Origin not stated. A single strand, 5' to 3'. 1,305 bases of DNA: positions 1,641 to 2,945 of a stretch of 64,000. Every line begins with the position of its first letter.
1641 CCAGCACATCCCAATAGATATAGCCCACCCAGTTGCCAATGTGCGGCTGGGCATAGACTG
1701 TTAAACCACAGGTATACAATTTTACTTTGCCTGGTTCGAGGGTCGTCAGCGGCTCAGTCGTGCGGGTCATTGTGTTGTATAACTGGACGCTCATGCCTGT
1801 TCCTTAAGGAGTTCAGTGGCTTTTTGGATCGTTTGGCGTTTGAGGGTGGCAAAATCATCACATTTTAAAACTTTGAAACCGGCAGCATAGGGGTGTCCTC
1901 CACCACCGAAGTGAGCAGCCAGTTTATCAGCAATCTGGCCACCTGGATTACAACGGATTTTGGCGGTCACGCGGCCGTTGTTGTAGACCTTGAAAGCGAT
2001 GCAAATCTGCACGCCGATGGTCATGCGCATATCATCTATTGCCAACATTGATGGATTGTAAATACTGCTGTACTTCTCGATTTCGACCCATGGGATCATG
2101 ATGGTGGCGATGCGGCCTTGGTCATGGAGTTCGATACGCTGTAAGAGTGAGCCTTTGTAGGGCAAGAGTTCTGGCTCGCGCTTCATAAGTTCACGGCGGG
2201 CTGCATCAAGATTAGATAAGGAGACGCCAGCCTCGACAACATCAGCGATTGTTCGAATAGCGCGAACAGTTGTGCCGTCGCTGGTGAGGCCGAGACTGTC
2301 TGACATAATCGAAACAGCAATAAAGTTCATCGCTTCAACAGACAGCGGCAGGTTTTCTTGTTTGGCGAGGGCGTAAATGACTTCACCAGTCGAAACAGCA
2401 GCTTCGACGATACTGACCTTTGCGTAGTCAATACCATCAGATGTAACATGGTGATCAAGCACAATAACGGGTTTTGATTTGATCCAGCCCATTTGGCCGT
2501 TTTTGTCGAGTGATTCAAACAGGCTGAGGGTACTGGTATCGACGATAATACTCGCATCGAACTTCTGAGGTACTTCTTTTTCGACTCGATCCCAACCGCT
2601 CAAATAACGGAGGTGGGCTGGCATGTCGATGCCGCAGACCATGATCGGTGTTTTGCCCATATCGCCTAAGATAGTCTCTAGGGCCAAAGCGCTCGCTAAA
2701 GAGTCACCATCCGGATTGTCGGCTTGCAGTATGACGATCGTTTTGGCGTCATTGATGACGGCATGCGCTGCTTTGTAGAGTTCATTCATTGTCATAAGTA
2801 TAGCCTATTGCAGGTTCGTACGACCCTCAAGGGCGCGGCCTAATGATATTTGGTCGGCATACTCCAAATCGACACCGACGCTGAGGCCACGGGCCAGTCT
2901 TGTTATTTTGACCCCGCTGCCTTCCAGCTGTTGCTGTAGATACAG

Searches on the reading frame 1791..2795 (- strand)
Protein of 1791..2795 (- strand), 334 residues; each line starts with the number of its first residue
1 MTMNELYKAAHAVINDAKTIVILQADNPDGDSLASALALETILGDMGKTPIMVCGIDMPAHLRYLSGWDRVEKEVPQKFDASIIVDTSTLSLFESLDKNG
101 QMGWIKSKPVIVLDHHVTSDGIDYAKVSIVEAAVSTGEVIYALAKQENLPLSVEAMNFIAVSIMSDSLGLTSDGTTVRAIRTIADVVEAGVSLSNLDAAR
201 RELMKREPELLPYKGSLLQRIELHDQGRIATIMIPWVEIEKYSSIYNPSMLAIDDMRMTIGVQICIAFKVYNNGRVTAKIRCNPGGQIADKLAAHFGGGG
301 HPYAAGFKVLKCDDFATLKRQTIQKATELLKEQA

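Call 44: search_protein_families(library=pfam, proteins=[window:1791-2795:-], max_evalue=0.0001)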
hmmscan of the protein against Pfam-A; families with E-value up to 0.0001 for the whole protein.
window:1791-2795:- (334 aa): 2 families
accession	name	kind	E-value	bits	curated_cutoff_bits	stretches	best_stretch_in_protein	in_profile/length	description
PF01368.27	DHH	-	1.4e-10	41.9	28.1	1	19-160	1-122/125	DHH family, N-terminal domain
PF02272.25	DHHA1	-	1e-05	26.3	25.9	1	252-315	19-89/102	DHHA1 domain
